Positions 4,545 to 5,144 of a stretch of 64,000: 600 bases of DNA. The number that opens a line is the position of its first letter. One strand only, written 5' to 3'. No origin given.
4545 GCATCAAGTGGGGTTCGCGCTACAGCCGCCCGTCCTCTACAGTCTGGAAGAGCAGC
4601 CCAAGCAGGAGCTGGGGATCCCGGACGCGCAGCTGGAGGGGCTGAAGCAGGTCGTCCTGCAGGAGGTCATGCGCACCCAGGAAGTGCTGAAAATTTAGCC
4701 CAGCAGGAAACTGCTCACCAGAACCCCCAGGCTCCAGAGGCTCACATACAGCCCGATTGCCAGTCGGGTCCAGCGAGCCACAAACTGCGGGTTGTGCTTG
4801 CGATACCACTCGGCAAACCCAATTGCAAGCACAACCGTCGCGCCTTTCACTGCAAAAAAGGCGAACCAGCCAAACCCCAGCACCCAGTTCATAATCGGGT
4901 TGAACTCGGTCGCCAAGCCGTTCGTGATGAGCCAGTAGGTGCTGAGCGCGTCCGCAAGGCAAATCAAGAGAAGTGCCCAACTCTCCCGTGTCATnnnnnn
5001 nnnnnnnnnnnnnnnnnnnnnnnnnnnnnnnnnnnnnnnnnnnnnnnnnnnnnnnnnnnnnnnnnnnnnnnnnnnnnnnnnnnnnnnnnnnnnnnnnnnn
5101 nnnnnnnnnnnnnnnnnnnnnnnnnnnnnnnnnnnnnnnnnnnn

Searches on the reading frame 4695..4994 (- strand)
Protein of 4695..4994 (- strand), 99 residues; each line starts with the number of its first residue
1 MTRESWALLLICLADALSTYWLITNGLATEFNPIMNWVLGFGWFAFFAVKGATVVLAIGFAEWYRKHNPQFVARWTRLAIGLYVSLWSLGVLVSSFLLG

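Call 9: search_protein_families(library=pfam, proteins=[window:4695-4994:-], max_evalue=0.01)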
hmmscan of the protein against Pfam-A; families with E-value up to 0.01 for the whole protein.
window:4695-4994:- (99 aa): 1 family
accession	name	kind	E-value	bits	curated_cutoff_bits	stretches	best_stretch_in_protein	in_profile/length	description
PF18902.5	DUF5658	-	3e-15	57.2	25.2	1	9-87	1-78/82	Domain of unknown function (DUF5658)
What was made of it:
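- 4695..4994 (-): DUF5658 gene: 99 aa, three transmembrane helices. It is the target of P3. Pfam PF18902, E=3e-15 (call 9).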

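Call 12: find_encoding_contigs(protein=window:4695-4994:-, flank=6000, max_places=8)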
Protein window:4695-4994:- (99 aa): 24 contigs read that carry it; 8 places shown.
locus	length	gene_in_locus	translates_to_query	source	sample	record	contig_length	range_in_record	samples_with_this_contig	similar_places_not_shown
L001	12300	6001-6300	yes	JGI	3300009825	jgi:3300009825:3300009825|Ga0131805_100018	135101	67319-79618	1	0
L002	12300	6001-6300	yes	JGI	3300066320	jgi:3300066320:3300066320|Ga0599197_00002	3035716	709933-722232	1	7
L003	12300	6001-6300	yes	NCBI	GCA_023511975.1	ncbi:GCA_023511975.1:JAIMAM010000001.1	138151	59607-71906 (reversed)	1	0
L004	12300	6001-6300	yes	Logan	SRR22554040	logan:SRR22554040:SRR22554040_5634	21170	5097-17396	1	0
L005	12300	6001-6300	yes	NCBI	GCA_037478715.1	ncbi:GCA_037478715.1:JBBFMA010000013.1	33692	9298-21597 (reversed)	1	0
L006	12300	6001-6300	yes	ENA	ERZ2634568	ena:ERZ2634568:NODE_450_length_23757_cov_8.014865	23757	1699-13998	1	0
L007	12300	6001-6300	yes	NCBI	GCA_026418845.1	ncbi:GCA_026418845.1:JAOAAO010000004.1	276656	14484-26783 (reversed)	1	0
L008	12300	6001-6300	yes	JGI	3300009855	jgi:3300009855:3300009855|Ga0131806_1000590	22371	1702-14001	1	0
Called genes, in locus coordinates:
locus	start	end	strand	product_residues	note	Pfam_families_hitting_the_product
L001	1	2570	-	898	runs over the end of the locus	PF00690:Cation_ATPase_N, PF00122:E1-E2_ATPase, PF00702:Hydrolase, PF13246:Cation_ATPase, PF12710:HAD (weak), PF08282:Hydrolase_3 (faint), PF00689:Cation_ATPase_C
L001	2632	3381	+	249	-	PF01012:ETF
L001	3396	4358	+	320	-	PF01012:ETF, PF00766:ETF_alpha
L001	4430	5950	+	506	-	PF03853:YjeF_N, PF01256:Carb_kinase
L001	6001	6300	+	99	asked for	PF18902:DUF5658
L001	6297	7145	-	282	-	PF08668:HDOD, PF01966:HD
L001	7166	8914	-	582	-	PF13360:PQQ_2 (faint)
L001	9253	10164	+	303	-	PF02563:Poly_export, PF10531:SLBB, PF22461:SLBB_2, PF10531:SLBB, PF22461:SLBB_2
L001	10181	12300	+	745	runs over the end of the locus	PF01656:CbiA, PF09140:MipZ (weak), PF10609:ParA, PF13614:AAA_31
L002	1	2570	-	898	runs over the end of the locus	PF00690:Cation_ATPase_N, PF00122:E1-E2_ATPase, PF00702:Hydrolase, PF13246:Cation_ATPase, PF12710:HAD (weak), PF08282:Hydrolase_3 (faint), PF00689:Cation_ATPase_C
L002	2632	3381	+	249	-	PF01012:ETF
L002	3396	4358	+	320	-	PF01012:ETF, PF00766:ETF_alpha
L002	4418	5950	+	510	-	PF03853:YjeF_N, PF01256:Carb_kinase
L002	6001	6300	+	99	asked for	PF18902:DUF5658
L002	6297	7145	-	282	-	PF08668:HDOD, PF01966:HD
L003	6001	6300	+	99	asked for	PF18902:DUF5658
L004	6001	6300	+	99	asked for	PF18902:DUF5658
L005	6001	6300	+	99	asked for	PF18902:DUF5658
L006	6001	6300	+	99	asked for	PF18902:DUF5658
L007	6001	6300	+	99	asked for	PF18902:DUF5658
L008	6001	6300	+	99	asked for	PF18902:DUF5658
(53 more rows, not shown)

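Call 18: find_homologous_proteins(query=window:4695-4994:-, max_evalue=0.00001)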
Query window:4695-4994:- (99 aa): 22 proteins with E <= 0.00001 among 25 candidates.
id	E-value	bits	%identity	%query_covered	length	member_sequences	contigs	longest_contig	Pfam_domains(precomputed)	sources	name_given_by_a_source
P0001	1.9e-56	207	97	100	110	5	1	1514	PF18902.6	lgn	-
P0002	3.5e-53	196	88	100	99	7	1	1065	PF18902.6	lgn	-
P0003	2.9e-51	190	86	100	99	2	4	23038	PF18902.6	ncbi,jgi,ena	ncbi:MAG: hypothetical protein C4337_02395 [Armatimonadota bacterium]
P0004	1.1e-48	182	83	96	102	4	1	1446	PF18902.6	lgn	-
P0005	3.1e-46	174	84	100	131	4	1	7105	PF18902.6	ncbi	-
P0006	2.7e-44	168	80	95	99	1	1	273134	PF18902.6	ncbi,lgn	-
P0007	4.3e-43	164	80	93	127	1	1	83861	PF18902.6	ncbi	-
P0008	4.3e-42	161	73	100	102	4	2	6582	PF18902.6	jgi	jgi:hypothetical protein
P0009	8.4e-42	160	73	100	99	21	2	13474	PF18902.6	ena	-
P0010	8.4e-42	160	72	98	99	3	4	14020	PF18902.6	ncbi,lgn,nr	ncbi:hypothetical protein HRbin15_02556 [bacterium HR15]|nr:hypothetical protein HRbin15_02556 [bact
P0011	1.8e-40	155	73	100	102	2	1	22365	PF18902.6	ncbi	ncbi:MAG: DUF5658 family protein [Armatimonadota bacterium]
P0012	1.2e-39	153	74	96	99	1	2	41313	PF18902.6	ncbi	-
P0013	1.6e-35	139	65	99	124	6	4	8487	PF18902.6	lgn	-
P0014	2.2e-35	139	65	99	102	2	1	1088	PF18902.6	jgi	-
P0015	8.3e-32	128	65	97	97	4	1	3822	PF18902.6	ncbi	-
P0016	3.7e-30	122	60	95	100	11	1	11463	PF18902.6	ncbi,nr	ncbi:MAG: DUF5658 family protein [bacterium]|nr:DUF5658 family protein [bacterium]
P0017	3.8e-30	122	57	97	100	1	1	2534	PF18902.6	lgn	-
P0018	1.2e-29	121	56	97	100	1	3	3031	PF18902.6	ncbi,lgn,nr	ncbi:MAG: DUF5658 family protein [Fimbriimonadales bacterium]|nr:DUF5658 family protein [Fimbriimona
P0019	1.6e-29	120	56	97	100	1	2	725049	PF18902.6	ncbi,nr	ncbi:MAG: hypothetical protein KatS3mg017_1089 [Fimbriimonadales bacterium]|nr:MAG: hypothetical pro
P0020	6.1e-29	118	57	96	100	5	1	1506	PF18902.6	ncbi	-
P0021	1.8e-28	117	58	94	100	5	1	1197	PF18902.6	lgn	-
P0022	1.4e-27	114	57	94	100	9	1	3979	PF18902.6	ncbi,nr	ncbi:MAG: DUF5658 family protein [Fimbriimonadales bacterium]|nr:DUF5658 family protein [Fimbriimona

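Call 20: find_encoding_contigs(protein=P0006, flank=6000, max_places=1)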
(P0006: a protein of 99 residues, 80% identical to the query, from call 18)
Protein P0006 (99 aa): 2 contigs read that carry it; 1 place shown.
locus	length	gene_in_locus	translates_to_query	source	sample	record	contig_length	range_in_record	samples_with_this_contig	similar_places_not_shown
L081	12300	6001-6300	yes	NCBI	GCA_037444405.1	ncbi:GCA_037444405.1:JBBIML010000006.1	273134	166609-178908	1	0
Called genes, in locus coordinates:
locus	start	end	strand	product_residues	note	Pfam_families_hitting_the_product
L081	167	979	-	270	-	PF01261:AP_endonuc_2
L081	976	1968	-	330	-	PF02826:2-Hacid_dh_C (weak), PF03446:NAD_binding_2 (weak), PF03807:F420_oxidored (faint), PF07991:KARI_N, PF01450:KARI_C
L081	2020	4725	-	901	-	PF02837:Glyco_hydro_2_N, PF22666:Glyco_hydro_2_N2, PF00703:Glyco_hydro_2 (weak), PF02836:Glyco_hydro_2_C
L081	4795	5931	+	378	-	PF01488:Shikimate_DH, PF13460:NAD_binding_10 (weak)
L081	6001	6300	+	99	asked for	PF18902:DUF5658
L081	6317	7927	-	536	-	PF13177:DNA_pol3_delta2, PF00004:AAA, PF13401:AAA_22 (weak), PF22608:DNAX_ATPase_lid, PF12169:DNA_pol3_gamma3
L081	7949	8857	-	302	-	PF01112:Asparaginase_2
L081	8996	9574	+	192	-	PF04542:Sigma70_r2 (faint), PF08281:Sigma70_r4_2, PF04545:Sigma70_r4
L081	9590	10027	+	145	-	-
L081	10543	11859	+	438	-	-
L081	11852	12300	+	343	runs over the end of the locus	-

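Call 21: find_encoding_contigs(protein=P0007, flank=6000, max_places=1)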
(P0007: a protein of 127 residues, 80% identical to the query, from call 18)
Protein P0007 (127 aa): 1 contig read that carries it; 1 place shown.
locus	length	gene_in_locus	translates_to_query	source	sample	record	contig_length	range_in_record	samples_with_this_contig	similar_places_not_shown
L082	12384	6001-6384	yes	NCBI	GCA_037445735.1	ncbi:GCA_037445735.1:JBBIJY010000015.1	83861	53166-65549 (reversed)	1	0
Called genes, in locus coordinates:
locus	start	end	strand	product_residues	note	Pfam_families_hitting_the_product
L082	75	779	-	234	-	PF13489:Methyltransf_23 (weak), PF13847:Methyltransf_31 (weak), PF08241:Methyltransf_11, PF08242:Methyltransf_12, PF13649:Methyltransf_25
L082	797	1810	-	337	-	PF01209:Ubie_methyltran, PF06325:PrmA, PF13489:Methyltransf_23, PF05175:MTS, PF13847:Methyltransf_31, PF08241:Methyltransf_11, PF08242:Methyltransf_12, PF13649:Methyltransf_25, +1 more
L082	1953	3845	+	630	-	PF16889:Hepar_II_III_N, PF07940:Hepar_II_III_C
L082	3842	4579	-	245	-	PF13489:Methyltransf_23, PF13847:Methyltransf_31, PF08241:Methyltransf_11, PF08242:Methyltransf_12, PF13649:Methyltransf_25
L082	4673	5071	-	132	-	PF16320:Ribosomal_L12_N, PF00542:Ribosomal_L12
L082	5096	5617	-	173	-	PF00466:Ribosomal_L10, PF27436:RL10_C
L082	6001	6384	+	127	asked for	PF18902:DUF5658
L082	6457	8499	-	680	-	PF13598:DUF4139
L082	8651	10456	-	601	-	PF00578:AhpC-TSA, PF08534:Redoxin, PF13905:Thioredoxin_8 (weak)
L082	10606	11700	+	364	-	PF01408:GFO_IDH_MocA, PF03447:NAD_binding_3 (weak), PF02894:GFO_IDH_MocA_C, PF22725:GFO_IDH_MocA_C3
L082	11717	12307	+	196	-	PF00072:Response_reg, PF03861:ANTAR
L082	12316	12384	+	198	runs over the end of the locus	PF02545:Maf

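Call 22: find_encoding_contigs(protein=P0012, flank=6000, max_places=1)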
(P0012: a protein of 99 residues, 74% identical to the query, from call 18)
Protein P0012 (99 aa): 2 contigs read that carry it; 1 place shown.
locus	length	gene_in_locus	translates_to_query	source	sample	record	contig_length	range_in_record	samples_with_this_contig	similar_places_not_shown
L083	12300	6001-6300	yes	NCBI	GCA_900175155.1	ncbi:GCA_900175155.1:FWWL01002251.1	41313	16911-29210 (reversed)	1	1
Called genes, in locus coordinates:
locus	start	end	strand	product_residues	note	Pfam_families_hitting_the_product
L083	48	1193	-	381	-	PF02073:Peptidase_M29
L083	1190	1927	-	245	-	-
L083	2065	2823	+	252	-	PF07963:N_methyl, PF07596:SBP_bac_10 (weak)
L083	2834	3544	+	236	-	PF00106:adh_short, PF01370:Epimerase, PF08659:KR, PF13561:adh_short_C2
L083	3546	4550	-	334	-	PF02547:Queuosine_synth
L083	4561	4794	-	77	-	PF11146:DUF2905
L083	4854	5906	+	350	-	PF01408:GFO_IDH_MocA, PF03447:NAD_binding_3 (weak), PF02894:GFO_IDH_MocA_C, PF22725:GFO_IDH_MocA_C3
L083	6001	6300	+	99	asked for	PF18902:DUF5658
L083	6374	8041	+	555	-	-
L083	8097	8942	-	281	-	PF08668:HDOD, PF01966:HD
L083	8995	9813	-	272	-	PF00953:Glycos_transf_4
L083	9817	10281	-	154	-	PF01590:GAF, PF13185:GAF_2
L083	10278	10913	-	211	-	PF00160:Pro_isomerase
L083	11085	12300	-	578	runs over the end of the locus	PF00587:tRNA-synt_2b, PF04073:tRNA_edit, PF03129:HGTP_anticodon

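Call 23: find_encoding_contigs(protein=P0019, flank=6000, max_places=1)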
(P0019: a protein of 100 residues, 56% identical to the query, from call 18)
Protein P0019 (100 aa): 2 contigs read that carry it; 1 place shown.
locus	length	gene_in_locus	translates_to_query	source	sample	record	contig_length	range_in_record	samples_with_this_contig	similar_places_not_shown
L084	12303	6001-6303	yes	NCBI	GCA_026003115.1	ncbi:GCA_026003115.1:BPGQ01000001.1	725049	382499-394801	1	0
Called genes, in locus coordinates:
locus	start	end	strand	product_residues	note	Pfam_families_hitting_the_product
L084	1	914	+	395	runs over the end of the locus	PF01555:N6_N4_Mtase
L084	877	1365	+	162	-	PF04471:Mrr_cat, PF22722:NA-iREase1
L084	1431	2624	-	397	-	PF03702:AnmK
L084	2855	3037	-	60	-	PF02074:Peptidase_M32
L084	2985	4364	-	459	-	PF02074:Peptidase_M32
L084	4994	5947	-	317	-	PF02086:MethyltransfD12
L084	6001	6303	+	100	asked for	PF18902:DUF5658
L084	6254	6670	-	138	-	-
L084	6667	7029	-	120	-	PF09527:ATPase_gene1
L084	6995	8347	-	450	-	PF00696:AA_kinase, PF13840:ACT_7, PF22468:ACT_9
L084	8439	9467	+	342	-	PF01380:SIS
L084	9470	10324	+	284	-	PF02569:Pantoate_ligase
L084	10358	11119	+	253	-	PF00106:adh_short, PF13561:adh_short_C2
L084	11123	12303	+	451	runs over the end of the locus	PF06965:Na_H_antiport_1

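Call 32: find_encoding_contigs(protein=P0010, flank=5000, max_places=2)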
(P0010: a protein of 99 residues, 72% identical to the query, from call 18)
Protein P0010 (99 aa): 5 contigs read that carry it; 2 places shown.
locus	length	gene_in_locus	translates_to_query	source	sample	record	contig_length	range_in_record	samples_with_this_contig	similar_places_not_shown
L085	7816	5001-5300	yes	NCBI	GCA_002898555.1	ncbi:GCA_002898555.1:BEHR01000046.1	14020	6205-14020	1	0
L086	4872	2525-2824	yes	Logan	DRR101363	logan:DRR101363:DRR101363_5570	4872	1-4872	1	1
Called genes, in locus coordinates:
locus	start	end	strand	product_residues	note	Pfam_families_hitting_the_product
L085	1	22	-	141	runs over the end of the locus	PF00334:NDK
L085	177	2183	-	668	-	PF26549:Tricorn_N, PF26550:Tricorn_2nd, PF00930:DPPIV_N (faint), PF07676:PD40, PF26549:Tricorn_N, PF07676:PD40, PF26550:Tricorn_2nd, PF00326:Peptidase_S9, +4 more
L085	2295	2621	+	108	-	-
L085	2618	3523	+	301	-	PF00294:PfkB, PF08543:Phos_pyr_kin (weak)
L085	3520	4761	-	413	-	PF04455:Saccharop_dh_N, PF21571:ArgZ-like_C_1st, PF21570:ArgZ-like_C_2nd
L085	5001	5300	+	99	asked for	PF18902:DUF5658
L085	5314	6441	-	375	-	PF10509:GalKase_gal_bdg, PF00288:GHMP_kinases_N, PF08544:GHMP_kinases_C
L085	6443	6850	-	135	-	PF09969:DUF2203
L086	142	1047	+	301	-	PF00294:PfkB, PF08543:Phos_pyr_kin (weak)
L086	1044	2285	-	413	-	PF04455:Saccharop_dh_N, PF21571:ArgZ-like_C_1st, PF21570:ArgZ-like_C_2nd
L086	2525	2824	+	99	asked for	PF18902:DUF5658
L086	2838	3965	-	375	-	PF10509:GalKase_gal_bdg, PF00288:GHMP_kinases_N, PF08544:GHMP_kinases_C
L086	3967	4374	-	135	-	PF09969:DUF2203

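Call 33: find_encoding_contigs(protein=P0011, flank=5000, max_places=1)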
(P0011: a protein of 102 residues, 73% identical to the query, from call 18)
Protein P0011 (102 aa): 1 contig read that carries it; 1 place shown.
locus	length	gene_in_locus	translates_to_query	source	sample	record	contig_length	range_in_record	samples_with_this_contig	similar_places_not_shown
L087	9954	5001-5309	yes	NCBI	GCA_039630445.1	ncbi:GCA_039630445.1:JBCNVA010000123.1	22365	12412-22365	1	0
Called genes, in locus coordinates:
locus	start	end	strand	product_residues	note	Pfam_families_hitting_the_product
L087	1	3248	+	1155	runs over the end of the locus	PF16244:DUF4901 (faint)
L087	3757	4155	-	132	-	PF16320:Ribosomal_L12_N, PF00542:Ribosomal_L12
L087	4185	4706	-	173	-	PF00466:Ribosomal_L10, PF27436:RL10_C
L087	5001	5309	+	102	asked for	PF18902:DUF5658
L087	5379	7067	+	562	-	-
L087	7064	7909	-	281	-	PF08668:HDOD, PF01966:HD (weak)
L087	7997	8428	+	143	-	PF00085:Thioredoxin (weak), PF00578:AhpC-TSA, PF08534:Redoxin, PF13098:Thioredoxin_2 (weak), PF13905:Thioredoxin_8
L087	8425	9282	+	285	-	PF01678:DAP_epimerase, PF02567:PhzC-PhzF (weak), PF05544:Pro_racemase (weak), PF01678:DAP_epimerase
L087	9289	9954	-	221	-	PF07596:SBP_bac_10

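Call 34: find_encoding_contigs(protein=P0016, flank=5000, max_places=1)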
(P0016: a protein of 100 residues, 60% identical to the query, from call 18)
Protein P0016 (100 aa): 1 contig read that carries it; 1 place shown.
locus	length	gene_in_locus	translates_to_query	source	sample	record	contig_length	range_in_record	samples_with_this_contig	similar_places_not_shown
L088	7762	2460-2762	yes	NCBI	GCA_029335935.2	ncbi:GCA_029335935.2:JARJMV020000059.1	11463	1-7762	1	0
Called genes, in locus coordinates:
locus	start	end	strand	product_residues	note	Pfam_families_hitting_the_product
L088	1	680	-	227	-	PF03702:AnmK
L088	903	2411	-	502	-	PF02074:Peptidase_M32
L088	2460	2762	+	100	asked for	PF18902:DUF5658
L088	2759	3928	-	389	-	PF01676:Metalloenzyme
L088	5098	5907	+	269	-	PF07963:N_methyl, PF07596:SBP_bac_10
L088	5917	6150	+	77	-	-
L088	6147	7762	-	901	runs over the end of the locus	PF00690:Cation_ATPase_N, PF00122:E1-E2_ATPase, PF00702:Hydrolase, PF13246:Cation_ATPase, PF12710:HAD (weak), PF08282:Hydrolase_3 (weak), PF00689:Cation_ATPase_C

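Call 35: find_encoding_contigs(protein=P0013, flank=5000, max_places=2)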
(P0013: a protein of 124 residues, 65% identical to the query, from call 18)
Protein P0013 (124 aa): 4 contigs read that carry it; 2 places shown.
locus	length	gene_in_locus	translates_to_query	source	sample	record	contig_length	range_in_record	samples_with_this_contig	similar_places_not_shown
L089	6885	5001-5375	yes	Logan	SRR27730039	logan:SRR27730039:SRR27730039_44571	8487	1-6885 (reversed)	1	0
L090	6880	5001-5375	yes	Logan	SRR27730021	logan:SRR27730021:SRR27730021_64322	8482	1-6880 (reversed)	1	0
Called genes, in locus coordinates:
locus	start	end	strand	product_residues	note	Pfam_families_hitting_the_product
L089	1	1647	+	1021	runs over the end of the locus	PF13860:FlgD_ig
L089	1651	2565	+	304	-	PF13715:CarbopepD_reg_2 (faint), PF13620:CarboxypepD_reg (weak)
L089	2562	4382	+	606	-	PF03600:CitMHS, PF16980:CitMHS_2, PF02080:TrkA_C, PF00939:Na_sulph_symp, PF03600:CitMHS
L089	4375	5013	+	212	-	PF06055:ExoD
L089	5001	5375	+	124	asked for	PF18902:DUF5658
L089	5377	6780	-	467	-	PF02585:PIG-L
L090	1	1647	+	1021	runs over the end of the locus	PF13860:FlgD_ig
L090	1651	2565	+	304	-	PF13715:CarbopepD_reg_2 (faint), PF13620:CarboxypepD_reg (weak)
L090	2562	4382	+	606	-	PF03600:CitMHS, PF16980:CitMHS_2, PF02080:TrkA_C, PF00939:Na_sulph_symp, PF03600:CitMHS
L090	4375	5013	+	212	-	PF06055:ExoD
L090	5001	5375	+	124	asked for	PF18902:DUF5658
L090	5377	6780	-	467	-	PF02585:PIG-L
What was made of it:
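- The gene neighbours differ between loci: nnr, shikimate dehydrogenase-like, rplJL, Dam methylase, peptidase M32, ExoD and others (calls 12, 20-23, 32-35).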

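Call 57: search_protein_families(library=ncbifam, proteins=[window:4695-4994:-], max_evalue=0.001)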
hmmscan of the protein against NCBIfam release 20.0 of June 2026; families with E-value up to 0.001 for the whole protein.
window:4695-4994:- (99 aa): 0 families

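Call 61: find_related_loci(query=A2, collection=metagenome_contigs, flank=2500)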
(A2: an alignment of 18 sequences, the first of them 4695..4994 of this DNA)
Query A2 (99 aa) in metagenome_contigs; peptide patterns used: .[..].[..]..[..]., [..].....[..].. (x = any residue, [..] = any of these).
251 stretches matched a pattern; 60 encode a relative of the query (tblastn E <= 1e-3); 60 distinct loci.
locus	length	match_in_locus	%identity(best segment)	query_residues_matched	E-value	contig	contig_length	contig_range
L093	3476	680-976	100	1-99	9e-63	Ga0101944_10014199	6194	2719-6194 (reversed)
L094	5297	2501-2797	100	1-99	9e-63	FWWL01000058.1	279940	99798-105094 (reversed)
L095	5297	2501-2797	85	1-99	1e-53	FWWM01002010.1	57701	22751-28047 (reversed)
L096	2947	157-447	82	1-97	1e-53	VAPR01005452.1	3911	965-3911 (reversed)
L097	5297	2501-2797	85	1-99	7e-53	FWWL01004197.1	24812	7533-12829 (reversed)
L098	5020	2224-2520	74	1-99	5e-46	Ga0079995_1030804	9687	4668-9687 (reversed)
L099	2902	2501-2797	74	1-99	1e-45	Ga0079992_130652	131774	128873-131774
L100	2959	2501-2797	73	1-99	9e-45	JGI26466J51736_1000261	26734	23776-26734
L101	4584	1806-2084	74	1-93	2e-44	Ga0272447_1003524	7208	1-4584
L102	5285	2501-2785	75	1-95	4e-44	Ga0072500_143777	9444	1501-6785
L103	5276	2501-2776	76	1-92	3e-44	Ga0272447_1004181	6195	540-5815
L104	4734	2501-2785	75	1-95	4e-44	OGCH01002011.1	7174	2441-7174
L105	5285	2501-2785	74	1-95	2e-43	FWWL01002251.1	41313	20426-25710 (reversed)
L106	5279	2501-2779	68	1-93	2e-40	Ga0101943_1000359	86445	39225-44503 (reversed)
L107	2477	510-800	65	1-97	3e-39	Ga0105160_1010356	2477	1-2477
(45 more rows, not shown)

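Call 69: search_protein_families(library=pfam, proteins=[L083:6374-8041:+, L087:5379-7067:+], max_evalue=0.01)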
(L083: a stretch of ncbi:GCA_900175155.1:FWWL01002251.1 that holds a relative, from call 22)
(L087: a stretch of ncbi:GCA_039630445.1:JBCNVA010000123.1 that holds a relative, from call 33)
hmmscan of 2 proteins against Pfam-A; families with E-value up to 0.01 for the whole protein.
L083:6374-8041:+ (555 aa): 0 families

L087:5379-7067:+ (562 aa): 0 families

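Call 87: predict_structure(alignment_id=A2)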
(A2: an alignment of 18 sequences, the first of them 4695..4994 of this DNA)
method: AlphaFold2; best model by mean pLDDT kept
length: 99 residues; sequences in the alignment: 18
mean_pLDDT: 77.8   pTM: 0.47
mean pLDDT of the five models: 77.8, 76.2, 73.8, 72.9, 72.7
residues with pLDDT >= 90: 2; 70-90: 81; 50-70: 15; < 50: 1
segments of 3 or more residues with pLDDT < 50: none
pLDDT, mean of each block of 10 residues (from residue 1): 74 76 62 72 79 85 88 87 83 73
secondary structure, 60 per line:
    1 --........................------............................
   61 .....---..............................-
elements in order: H3-26 H33-65 H69-98
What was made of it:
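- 4695..4994 (-): AlphaFold2 gives 3 helices at pLDDT 78 (call 87).
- Checked: The downstream ORF is a 99-aa DUF5658 protein (Pfam E=3e-15, call 9) with three predicted helices (call 87).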

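Call 95: fold_search(model_id=the predicted structure, library=pdb)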
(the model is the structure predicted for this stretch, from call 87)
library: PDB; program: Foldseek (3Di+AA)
matches with E <= 10: 19; with E <= 0.001: 0
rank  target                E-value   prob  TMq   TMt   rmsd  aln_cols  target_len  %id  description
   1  6qfa_A                3.7e+00  0.14  0.40  0.16   7.4        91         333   18  CryoEM structure of a beta3K279T GABA(A)R homomer in complex with histamine and megabody Mb25 (released 2021-08-04)
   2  8xyv_B                4.2e+00  0.12  0.37  0.37   8.4        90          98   18  De novo designed protein 0705-5 (released 2024-10-02)
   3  6x3s_E                4.5e+00  0.12  0.41  0.17   7.3        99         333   15  Human GABAA receptor alpha1-beta2-gamma2 subtype in complex with bicuculline methbromide (released 2020-09-09)
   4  6jx6_D                4.7e+00  0.05  0.23  0.16  12.0        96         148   14  Tetrameric form of Smac (released 2019-12-04)
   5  6d6t_D                5.1e+00  0.11  0.42  0.16   6.9        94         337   16  Human GABA-A receptor alpha1-beta2-gamma2 subtype in complex with GABA and flumazenil, conformation B (released 2018-06-27)
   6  6d6u_D                5.1e+00  0.10  0.40  0.16   6.7        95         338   21  Human GABA-A receptor alpha1-beta2-gamma2 subtype in complex with GABA and flumazenil, conformation A (released 2018-06-27)
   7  6x3s_A                5.4e+00  0.11  0.40  0.16   7.1        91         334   14  Human GABAA receptor alpha1-beta2-gamma2 subtype in complex with bicuculline methbromide (released 2020-09-09)
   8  9fth_A                6.1e+00  0.09  0.44  0.10   7.0       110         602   14  Open conformation of the pentameric ligand-gated ion channel, DeCLIC at pH 5 with 10mM Ca2+ (released 2024-09-11)
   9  9ftj_A                6.5e+00  0.11  0.43  0.17   6.6        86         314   17  Closed and disordered conformation of the pentameric ligand-gated ion channel, DeCLIC at pH 5 with 10mM EDTA (released 2024-09-11)
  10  9ex6_A                6.5e+00  0.09  0.43  0.19   6.8       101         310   18  CryoEM structure of sTeLIC nanodisc in closed state (released 2025-03-26)
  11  1few                  6.5e+00  0.04  0.24  0.14  12.1        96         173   14  CRYSTAL STRUCTURE OF SMAC/DIABLO (released 2000-09-13)
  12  9ev8_A                7.4e+00  0.08  0.43  0.11   6.8        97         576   14  Non-uniform refinement of the CryoEM structure of DeCLIC nanodisc with 10mM calcium (released 2025-04-09)
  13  9eva_A                7.4e+00  0.08  0.43  0.11   6.8        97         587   14  3DFlex refinement of the CryoEM structure of DeCLIC nanodisc with 10mM calcium (released 2025-04-09)
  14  9ffv_C                7.4e+00  0.08  0.39  0.16   7.3        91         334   14  Cryo-EM structure of the alpha1beta3gamma2 GABA(A) receptor in complex with Nb38 in the long-lived symmetric resting s (released 2025-06-04)
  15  7k3h_B                7.4e+00  0.06  0.32  0.34   7.1        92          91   14  Crystal structure of deep network hallucinated protein 0217 (released 2021-12-22)
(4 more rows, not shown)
